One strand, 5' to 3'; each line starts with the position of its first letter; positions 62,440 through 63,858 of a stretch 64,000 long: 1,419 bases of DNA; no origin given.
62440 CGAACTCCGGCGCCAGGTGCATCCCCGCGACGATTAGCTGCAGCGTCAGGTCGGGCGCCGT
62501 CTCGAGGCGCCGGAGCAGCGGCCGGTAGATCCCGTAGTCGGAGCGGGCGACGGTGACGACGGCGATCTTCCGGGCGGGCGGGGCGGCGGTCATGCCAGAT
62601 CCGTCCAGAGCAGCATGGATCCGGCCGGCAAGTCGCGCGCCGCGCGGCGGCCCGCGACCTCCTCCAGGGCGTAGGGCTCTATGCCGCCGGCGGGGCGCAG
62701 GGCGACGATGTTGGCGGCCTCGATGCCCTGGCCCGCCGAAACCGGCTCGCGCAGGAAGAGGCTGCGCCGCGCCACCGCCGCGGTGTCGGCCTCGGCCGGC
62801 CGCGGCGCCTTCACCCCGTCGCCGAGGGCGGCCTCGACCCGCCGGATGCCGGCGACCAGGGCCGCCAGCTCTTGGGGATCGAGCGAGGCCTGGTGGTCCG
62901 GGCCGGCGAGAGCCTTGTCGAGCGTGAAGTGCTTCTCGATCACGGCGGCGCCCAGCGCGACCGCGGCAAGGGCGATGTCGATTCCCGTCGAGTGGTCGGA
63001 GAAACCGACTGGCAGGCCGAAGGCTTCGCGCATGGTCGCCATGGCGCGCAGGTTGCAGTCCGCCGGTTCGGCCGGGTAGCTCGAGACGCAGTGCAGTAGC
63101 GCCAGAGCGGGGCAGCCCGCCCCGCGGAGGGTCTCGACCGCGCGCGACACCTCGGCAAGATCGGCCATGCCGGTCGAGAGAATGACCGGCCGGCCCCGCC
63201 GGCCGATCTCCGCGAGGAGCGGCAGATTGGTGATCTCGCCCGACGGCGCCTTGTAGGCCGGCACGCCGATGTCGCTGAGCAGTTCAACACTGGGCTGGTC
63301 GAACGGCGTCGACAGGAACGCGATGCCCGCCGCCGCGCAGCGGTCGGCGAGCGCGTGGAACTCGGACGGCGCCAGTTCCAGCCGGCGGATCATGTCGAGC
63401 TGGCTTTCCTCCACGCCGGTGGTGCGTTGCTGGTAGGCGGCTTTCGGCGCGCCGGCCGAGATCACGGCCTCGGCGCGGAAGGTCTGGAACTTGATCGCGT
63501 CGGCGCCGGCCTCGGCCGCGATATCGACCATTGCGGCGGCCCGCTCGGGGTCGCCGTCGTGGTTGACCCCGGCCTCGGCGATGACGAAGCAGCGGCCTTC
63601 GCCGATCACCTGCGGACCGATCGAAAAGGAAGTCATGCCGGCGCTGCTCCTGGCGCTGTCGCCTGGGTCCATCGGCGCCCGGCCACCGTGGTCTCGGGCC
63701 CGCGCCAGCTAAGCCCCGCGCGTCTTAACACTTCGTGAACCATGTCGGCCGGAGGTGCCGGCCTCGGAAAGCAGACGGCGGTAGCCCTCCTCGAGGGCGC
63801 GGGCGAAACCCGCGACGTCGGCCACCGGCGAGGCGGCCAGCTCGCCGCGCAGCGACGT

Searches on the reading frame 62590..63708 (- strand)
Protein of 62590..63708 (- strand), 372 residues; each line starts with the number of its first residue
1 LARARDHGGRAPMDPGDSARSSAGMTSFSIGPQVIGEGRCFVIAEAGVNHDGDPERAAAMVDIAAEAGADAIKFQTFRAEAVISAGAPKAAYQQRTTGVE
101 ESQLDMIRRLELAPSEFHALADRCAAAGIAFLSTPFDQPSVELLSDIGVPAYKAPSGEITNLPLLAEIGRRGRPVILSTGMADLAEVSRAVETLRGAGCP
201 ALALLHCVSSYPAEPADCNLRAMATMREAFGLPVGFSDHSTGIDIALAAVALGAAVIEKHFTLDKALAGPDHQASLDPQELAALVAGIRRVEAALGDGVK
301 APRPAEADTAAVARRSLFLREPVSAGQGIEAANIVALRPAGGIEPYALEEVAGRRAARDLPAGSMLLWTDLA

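Call 72: search_protein_families(library=pfam, proteins=[window:62590-63708:-], max_evalue=0.01)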
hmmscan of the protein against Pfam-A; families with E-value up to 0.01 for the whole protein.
window:62590-63708:- (372 aa): 2 families
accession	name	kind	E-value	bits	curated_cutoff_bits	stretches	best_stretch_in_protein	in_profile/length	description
PF03102.20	NeuB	-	3e-97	325.2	22.1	1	60-300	1-241/241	NeuB family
PF08666.17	SAF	-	1e-08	36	21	1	314-371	1-62/63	SAF domain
